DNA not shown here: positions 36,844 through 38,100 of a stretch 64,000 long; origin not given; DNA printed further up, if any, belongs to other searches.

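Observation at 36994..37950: Free-standing two-motif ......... homing endonuclease inside the glycan island, overlapping its neighbour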

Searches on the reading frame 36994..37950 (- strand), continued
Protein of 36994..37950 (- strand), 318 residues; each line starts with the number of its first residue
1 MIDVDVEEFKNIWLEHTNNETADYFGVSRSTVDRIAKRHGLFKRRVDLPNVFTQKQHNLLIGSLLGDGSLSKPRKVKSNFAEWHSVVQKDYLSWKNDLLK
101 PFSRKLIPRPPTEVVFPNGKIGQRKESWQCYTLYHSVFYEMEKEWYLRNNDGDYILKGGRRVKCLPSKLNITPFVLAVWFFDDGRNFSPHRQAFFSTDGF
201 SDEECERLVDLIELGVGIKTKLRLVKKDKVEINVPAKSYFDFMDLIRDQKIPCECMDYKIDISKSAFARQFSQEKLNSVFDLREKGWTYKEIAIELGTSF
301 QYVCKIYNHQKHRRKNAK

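Call 30: search_solved_structures(query=A3, max_evalue=1, show_alignments=2)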
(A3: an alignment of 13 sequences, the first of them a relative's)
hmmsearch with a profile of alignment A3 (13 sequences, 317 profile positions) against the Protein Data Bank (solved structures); distinct sequences matched with E-value up to 1: 6.
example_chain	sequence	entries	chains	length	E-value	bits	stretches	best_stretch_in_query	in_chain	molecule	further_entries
6x1j_A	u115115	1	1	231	1e-22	83.8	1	39-259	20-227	Probable intron-encoded endonuclease 1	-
3oor_A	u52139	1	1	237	1.1e-19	73.9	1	25-259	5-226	Intron encoded endonuclease I-SceI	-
3ool_A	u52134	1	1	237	1.3e-19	73.6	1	25-259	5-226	Intron encoded endonuclease I-SceI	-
1r7m_A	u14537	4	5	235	1.6e-19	73.3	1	26-259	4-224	Intron-encoded endonuclease I-SceI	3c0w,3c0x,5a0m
5a0m_B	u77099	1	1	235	3.8e-19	72.1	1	26-259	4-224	INTRON-ENCODED ENDONUCLEASE I-SCEI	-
5i41_B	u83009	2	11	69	0.87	11.7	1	15-54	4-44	Chromosome-anchoring protein RacA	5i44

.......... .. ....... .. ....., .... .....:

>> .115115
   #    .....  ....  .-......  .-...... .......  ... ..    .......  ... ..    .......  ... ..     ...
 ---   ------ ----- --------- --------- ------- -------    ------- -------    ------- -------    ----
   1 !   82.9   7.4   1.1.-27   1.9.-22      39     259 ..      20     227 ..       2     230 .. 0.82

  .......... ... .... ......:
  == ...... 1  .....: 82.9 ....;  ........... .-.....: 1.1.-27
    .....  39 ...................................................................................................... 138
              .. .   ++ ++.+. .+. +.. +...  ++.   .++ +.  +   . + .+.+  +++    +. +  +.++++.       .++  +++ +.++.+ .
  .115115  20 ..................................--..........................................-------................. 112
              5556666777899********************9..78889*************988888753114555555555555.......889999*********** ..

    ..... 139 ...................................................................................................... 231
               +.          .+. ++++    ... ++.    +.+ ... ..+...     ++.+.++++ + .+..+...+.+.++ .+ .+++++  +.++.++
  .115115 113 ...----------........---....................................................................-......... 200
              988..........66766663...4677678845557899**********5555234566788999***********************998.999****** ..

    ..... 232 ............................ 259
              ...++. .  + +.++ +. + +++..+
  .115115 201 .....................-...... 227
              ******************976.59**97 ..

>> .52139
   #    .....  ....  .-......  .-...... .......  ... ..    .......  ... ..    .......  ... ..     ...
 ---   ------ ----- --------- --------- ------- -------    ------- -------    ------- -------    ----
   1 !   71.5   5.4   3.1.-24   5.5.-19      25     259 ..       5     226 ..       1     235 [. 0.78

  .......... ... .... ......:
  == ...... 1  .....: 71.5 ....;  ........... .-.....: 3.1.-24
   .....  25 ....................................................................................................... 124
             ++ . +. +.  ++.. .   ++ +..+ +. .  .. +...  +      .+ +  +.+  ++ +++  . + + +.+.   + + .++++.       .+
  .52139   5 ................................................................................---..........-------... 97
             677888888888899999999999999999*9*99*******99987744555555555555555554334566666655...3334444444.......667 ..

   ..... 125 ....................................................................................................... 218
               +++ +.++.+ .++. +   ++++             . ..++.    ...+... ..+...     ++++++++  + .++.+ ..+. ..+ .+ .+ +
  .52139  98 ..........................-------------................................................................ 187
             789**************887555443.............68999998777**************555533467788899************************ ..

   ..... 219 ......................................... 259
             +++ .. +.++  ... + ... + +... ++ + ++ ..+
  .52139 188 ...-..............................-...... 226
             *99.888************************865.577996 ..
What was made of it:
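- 36994..37950 (-): Free-standing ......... homing endonuclease gene, 318 aa (HTH - I-SceI-like core - HTH). PDB profile hits I-WcaI E=1e-22 and I-SceI E~1e-19 (call 30).
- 37171..37791 (-): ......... double-motif catalytic core (residues ~54-260). The core aligns with I-SceI residues 4-224 (call 30).
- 37741..37776 (-): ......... motif 1, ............; catalytic Asp67 codon at 37750..37752. D67 aligns with I-SceI LGD (Asp44 by established numbering) (call 30).
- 37396..37425 (-): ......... motif 2, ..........; Asp182/Asp183 codons at 37402..37407. The motif aligns with I-SceI WFMDDG (call 30).
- Closest known: I-SceI / I-WcaI. Same: The catalytic core is homologous over about 210 residues, and both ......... 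motifs with their Asp residues align (call 30).
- PDB profile hits to I-WcaI and I-SceI with both motifs aligned (call 30). Most characterised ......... enzymes, including the nearest solved relatives I-SceI and I-WcaI, are intron-encoded (molecule names in call 30).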

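Call 37: find_encoding_contigs(protein=P0005, flank=3000, max_places=2)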
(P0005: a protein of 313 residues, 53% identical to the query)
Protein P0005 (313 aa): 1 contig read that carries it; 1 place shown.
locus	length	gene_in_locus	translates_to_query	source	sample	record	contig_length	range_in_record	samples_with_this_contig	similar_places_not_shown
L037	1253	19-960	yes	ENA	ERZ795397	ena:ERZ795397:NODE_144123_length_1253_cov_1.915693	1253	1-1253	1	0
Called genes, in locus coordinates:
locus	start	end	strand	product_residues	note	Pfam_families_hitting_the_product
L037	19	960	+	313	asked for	PF03161:LAGLIDADG_2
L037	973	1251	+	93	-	?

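Call 39: predict_structure(alignment_id=A4)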
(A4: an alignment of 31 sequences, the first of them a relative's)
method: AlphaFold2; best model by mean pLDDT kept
length: 318 residues; sequences in the alignment: 31
mean_pLDDT: 91.6   pTM: 0.78
mean pLDDT of the five models: 91.6, 91.2, 90.6, 90.3, 89.7
residues with pLDDT >= 90: 246; 70-90: 54; 50-70: 10; < 50: 8
segments of 3 or more residues with pLDDT < 50: 314-318
pLDDT, mean of each block of 10 residues (from residue 1): 90 92 96 94 84 98 98 96 96 98 95 82 86 97 98 95 97 99 95 95 97 98 92 95 97 97 72 83 95 90 78 47
secondary structure, 60 per line:
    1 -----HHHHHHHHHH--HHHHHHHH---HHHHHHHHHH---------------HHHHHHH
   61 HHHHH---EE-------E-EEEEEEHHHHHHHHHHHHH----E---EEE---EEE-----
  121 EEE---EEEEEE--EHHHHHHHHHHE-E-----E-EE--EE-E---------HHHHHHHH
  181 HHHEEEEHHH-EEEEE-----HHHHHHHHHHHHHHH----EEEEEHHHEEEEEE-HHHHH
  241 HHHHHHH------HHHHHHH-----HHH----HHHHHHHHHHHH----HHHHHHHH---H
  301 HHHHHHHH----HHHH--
elements in order: H6-15 H18-25 H29-38 H54-65 E80-85 H86-98 E107-109 E113-115 E121-123 E127-132 H136-145 H173-183 E184-187 E192-196 H202-216 E221-225 E229-234 H236-247 H254-260 H273-284 H289-296 H300-308 H313-316
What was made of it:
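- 36994..37950 (-): AF2 pLDDT 91.6 (call 39).
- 37837..37935 (-): N-terminal three-helix HTH (residues ~6-38). Helices 6-15, 18-25, 29-38 in the model, pLDDT >=90 (call 39).
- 37171..37791 (-): The secondary structure shows two alpha-beta-beta-alpha-beta-beta-alpha halves (call 39).
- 37021..37143 (-): C-terminal three-helix HTH (residues ~270-310). Helices 273-284, 289-296, 300-308 (call 39).
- Checked: Both are confident three-helix bundles in the AF2 model (call 39).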

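Call 43: fold_search(model_id=the predicted structure, library=pdb)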
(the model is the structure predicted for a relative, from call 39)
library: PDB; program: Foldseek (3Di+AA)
matches with E <= 10: 866; with E <= 0.001: 29
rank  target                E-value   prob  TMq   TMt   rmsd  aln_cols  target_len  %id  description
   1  5a0m_A                4.0e-12  1.00  0.54  0.74   5.9       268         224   19  THE CRYSTAL STRUCTURE OF I-SCEI IN COMPLEX WITH ITS TARGET DNA IN THE PRESENCE OF MN (released 2016-05-04)
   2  3oor_A                1.3e-11  1.00  0.53  0.73   6.2       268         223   19  I-SceI mutant (K86R/G100T)complexed with C/G+4 DNA substrate (released 2010-11-17)
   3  5a0m_B                1.4e-11  1.00  0.53  0.73   2.9       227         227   23  THE CRYSTAL STRUCTURE OF I-SCEI IN COMPLEX WITH ITS TARGET DNA IN THE PRESENCE OF MN (released 2016-05-04)
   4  1r7m_A                2.3e-11  1.00  0.52  0.73   2.8       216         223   23  The homing endonuclease I-SceI bound to its DNA recognition region (released 2004-10-26)
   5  6x1j_A                1.0e-10  1.00  0.51  0.70   3.3       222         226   20  The homing endonuclease I-WcaI bound to its DNA recognition sequence (released 2021-05-26)
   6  8dy9_I                2.3e-06  1.00  0.37  0.39  11.1       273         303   13  Streptomyces venezuelae RNAP unconstrained open promoter complex with WhiA and WhiB transcription factors (released 2023-03-01)
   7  2ab5_A                6.3e-06  1.00  0.42  0.49   6.9       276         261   11  bI3 LAGLIDADG Maturase (released 2005-08-30)
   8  2ab5_B                7.4e-06  1.00  0.35  0.42   9.6       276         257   10  bI3 LAGLIDADG Maturase (released 2005-08-30)
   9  3hyi                  1.2e-05  1.00  0.35  0.39  13.8       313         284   12  Crystal structure of full-length DUF199/WhiA from Thermatoga maritima (released 2009-09-01)
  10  7qss                  1.0e-04  1.00  0.39  0.30   4.7       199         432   15  Crystal structure of homing endonuclease-associated TliVMA intein (C1A) (released 2022-03-30)
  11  4yhx_A                2.4e-04  1.00  0.31  0.34  11.7       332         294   11  Crystal Structure of LAGLIDADG Meganuclease I-GpeMI Bound to Uncleaved DNA (released 2016-03-09)
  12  7rcg_A                2.5e-04  1.00  0.37  0.40  11.0       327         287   12  I-OnuI_e-hPD1-f final stage reengineered variant of I-OnuI (released 2022-06-29)
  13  3hyj_D                2.8e-04  1.00  0.36  0.52   7.1       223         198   12  Crystal structure of the N-terminal LAGLIDADG domain of DUF199/WhiA (released 2009-09-01)
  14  4efj_A                3.0e-04  0.99  0.31  0.33  12.2       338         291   12  Crystal structure of I-GzeII LAGLIDADG homing endonuclease in complex with DNA target site (released 2012-05-02)
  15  6uw0_A                3.6e-04  1.00  0.38  0.41   8.5       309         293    9  Engineered variant of I-OnuI meganuclease with improved thermostability and fully altered specificity targeting choler (released 2019-12-18)
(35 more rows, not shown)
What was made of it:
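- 36994..37950 (-): Foldseek I-SceI TMt 0.73, rmsd 2.8 (call 43).
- On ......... homing endonucleases, I-SceI-like (Pfam PF03161): The best PDB matches are I-SceI (TMt 0.73-0.74) and I-WcaI (0.70) (calls 39, 43).
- Closest known: I-SceI / I-WcaI. Same: The predicted fold superposes at TM 0.73, rmsd 2.8 A (call 43).
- Closest known: WhiA. Same: WhiA appears among the fold matches (call 43).
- AF2 pLDDT 91.6, and Foldseek I-SceI TMt 0.73 at rmsd 2.8 (calls 39, 43). WhiA appears among the fold matches (8dy9_I, 3hyi; call 43). I-SceI matches far better than WhiA (E 4e-12 against 2e-6; call 43).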

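Call 51: find_encoding_contigs(protein=P0012, flank=5000, max_places=2)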
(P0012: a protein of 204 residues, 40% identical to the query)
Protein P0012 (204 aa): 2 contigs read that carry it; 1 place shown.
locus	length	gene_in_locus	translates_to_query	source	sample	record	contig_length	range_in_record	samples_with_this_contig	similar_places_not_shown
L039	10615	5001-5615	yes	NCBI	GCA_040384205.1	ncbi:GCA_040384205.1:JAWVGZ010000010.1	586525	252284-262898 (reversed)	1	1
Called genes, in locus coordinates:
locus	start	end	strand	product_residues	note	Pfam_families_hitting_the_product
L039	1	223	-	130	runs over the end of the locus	-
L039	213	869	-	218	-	-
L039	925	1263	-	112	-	-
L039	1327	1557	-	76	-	-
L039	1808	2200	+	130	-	-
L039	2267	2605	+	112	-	-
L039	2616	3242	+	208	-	-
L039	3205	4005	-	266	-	-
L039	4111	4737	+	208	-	PF20274:cREC_REC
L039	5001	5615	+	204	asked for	PF03161:LAGLIDADG_2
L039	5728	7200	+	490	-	PF01075:Glyco_transf_9, PF13489:Methyltransf_23, PF13847:Methyltransf_31 (weak), PF08241:Methyltransf_11, PF08242:Methyltransf_12 (weak), PF13649:Methyltransf_25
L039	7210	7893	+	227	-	-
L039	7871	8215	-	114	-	-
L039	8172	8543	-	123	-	-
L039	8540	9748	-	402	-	-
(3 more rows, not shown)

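Call 52: find_encoding_contigs(protein=P0013, flank=5000, max_places=2)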
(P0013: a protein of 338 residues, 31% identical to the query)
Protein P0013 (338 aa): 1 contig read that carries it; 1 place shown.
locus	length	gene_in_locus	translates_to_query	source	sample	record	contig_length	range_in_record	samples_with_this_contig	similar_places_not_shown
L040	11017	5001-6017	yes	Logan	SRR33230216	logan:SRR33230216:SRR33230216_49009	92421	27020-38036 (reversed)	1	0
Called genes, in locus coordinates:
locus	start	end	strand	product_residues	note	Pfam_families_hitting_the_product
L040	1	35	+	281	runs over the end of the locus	-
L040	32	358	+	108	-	-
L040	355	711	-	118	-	-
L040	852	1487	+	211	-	-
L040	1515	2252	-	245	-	-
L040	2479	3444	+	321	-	PF01075:Glyco_transf_9 (weak)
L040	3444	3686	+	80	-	-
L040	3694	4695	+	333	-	PF25216:Volactin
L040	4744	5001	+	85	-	-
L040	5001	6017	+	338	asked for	PF03161:LAGLIDADG_2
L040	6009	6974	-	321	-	PF03320:FBPase_glpX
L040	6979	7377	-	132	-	-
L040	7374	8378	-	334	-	PF13155:Toprim_2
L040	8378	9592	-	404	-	PF03235:GmrSD_N (weak)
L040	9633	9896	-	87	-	-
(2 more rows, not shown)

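Call 53: find_encoding_contigs(protein=P0010, flank=5000, max_places=2)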
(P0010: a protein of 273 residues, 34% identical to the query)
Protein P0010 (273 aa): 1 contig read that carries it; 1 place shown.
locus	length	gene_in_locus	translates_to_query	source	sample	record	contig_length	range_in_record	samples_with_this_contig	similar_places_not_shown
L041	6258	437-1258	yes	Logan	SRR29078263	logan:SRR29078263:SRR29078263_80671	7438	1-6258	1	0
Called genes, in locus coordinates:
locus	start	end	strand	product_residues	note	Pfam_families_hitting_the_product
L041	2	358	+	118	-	?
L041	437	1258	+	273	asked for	PF03161:LAGLIDADG_2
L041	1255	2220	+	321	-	PF01075:Glyco_transf_9 (weak)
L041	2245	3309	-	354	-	PF20706:GT4-conflict (weak), PF00534:Glycos_transf_1, PF13692:Glyco_trans_1_4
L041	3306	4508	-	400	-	PF13692:Glyco_trans_1_4, PF00534:Glycos_transf_1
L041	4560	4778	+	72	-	-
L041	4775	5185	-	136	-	-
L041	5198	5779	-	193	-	PF00293:NUDIX (weak)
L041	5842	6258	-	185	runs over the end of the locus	PF04607:RelA_SpoT (weak)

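Call 62: search_protein_representatives(alignment_id=A3)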
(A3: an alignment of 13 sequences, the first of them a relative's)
Query: 13 sequences, 317 profile positions. Proteins with E-value up to 0.001 (for the whole library): 12843; up to 1e-10: 6950; up to 1e-30: 554. The best 150 are listed.
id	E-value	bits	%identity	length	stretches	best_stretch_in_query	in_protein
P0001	1.1e-137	474.7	-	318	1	2-315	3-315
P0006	1.1e-113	395.8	-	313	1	3-314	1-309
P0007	2.5e-106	371.6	-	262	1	1-266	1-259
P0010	3.9e-98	344.8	-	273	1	50-313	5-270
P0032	5.0e-98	344.4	-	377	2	5-311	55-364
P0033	4.8e-96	337.9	-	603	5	5-313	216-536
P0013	7.6e-96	337.2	-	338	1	5-315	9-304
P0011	1.2e-93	330.0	-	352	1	10-313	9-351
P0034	3.1e-93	328.7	-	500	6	4-260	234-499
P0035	1.4e-88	313.4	-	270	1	13-262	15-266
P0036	6.5e-86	304.6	-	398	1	7-313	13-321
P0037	6.9e-86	304.5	-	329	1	5-314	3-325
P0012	3.0e-84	299.1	-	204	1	63-260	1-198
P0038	1.5e-83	296.8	-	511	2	5-314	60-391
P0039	1.1e-82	294.0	-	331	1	22-309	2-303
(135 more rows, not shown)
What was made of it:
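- Closest known: phrog_11023 and the metagenomic HTH-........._2-HTH family. Same: Many cover the full length including both HTH ends (call 62).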

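Call 68: find_encoding_contigs(protein=P0007, flank=3000, max_places=2)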
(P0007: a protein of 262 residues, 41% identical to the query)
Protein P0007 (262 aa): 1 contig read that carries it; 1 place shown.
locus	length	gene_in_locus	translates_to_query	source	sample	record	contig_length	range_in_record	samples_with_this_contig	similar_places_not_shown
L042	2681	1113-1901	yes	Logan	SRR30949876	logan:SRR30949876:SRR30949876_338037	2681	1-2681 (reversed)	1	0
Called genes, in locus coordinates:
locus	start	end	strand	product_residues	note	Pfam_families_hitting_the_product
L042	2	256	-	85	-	?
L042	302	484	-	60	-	-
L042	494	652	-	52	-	-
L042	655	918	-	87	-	-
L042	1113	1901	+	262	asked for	PF03161:LAGLIDADG_2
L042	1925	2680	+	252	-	?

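Call 69: find_encoding_contigs(protein=P0009, flank=4000, max_places=2)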
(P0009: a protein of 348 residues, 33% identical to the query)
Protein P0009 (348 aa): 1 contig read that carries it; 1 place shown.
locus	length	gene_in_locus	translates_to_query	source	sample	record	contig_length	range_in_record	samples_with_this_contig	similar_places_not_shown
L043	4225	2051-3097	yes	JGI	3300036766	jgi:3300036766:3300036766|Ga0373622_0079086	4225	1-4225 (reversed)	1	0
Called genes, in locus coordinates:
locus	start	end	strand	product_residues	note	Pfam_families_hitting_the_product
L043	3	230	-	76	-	?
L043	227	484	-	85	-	-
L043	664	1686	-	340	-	-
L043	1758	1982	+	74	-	-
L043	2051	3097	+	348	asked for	PF03161:LAGLIDADG_2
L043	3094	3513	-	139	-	-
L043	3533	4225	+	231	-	?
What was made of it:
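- Relatives of the protein sit at unrelated sites (calls 51-53, 68, 69).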
